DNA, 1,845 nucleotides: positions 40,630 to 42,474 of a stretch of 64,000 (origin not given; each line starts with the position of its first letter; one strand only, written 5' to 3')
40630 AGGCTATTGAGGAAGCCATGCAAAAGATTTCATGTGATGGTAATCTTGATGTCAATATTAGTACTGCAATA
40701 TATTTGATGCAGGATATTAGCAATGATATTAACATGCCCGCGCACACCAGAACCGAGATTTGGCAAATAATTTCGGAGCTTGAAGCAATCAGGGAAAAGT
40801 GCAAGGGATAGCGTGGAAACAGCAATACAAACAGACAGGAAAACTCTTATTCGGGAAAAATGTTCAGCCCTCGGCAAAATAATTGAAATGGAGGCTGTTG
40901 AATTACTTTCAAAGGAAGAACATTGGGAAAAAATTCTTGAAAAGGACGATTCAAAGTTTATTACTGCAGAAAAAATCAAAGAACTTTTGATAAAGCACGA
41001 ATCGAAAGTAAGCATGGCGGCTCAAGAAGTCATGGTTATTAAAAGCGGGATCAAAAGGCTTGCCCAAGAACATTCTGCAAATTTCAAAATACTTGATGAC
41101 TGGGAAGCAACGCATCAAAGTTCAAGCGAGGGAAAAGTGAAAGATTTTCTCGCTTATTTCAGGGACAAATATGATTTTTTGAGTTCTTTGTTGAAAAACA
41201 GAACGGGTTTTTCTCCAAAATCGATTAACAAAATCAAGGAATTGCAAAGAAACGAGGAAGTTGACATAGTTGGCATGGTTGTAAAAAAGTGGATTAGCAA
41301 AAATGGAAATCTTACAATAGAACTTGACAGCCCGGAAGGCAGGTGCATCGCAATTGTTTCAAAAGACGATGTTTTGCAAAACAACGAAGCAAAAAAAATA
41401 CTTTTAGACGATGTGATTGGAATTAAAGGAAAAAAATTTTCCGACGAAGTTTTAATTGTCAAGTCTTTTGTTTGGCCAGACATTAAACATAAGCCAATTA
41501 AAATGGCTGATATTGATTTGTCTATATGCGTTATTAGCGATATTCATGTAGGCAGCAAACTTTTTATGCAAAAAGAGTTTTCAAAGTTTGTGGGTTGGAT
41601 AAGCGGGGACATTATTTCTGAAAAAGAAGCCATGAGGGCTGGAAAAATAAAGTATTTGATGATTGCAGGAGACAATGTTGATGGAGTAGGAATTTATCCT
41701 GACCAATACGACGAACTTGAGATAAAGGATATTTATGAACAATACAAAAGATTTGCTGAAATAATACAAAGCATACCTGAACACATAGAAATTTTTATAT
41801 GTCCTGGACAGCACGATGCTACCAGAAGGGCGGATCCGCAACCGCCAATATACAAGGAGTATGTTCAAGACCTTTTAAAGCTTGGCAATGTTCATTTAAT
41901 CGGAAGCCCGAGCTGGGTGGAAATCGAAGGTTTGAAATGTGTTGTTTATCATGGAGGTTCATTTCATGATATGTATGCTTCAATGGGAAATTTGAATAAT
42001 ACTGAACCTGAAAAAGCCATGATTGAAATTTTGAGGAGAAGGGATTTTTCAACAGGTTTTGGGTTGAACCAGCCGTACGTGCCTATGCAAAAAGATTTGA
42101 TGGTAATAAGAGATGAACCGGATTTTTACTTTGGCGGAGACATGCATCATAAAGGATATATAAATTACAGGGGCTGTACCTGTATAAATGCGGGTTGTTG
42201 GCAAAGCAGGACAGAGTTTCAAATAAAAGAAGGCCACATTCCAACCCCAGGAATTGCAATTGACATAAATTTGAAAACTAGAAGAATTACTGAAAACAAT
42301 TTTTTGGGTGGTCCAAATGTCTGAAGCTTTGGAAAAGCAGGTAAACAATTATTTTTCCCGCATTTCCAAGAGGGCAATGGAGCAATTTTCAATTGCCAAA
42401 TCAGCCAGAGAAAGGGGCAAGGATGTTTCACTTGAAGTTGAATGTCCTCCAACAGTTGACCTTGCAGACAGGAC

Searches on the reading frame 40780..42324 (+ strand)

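Call 12: search_protein_families(library=pfam, proteins=[window:40780-42324:+], max_evalue=0.001)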
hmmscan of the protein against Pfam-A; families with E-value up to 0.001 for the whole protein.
window:40780-42324:+ (514 aa): 2 families
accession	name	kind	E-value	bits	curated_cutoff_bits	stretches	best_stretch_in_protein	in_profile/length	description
PF04042.21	DNA_pol_E_B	-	5.5e-11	42.7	29.1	1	251-456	3-204/210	DNA polymerase alpha/epsilon subunit B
PF00149.33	Metallophos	-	9.9e-09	36.3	21.5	1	248-456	2-189/191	Calcineurin-like phosphoesterase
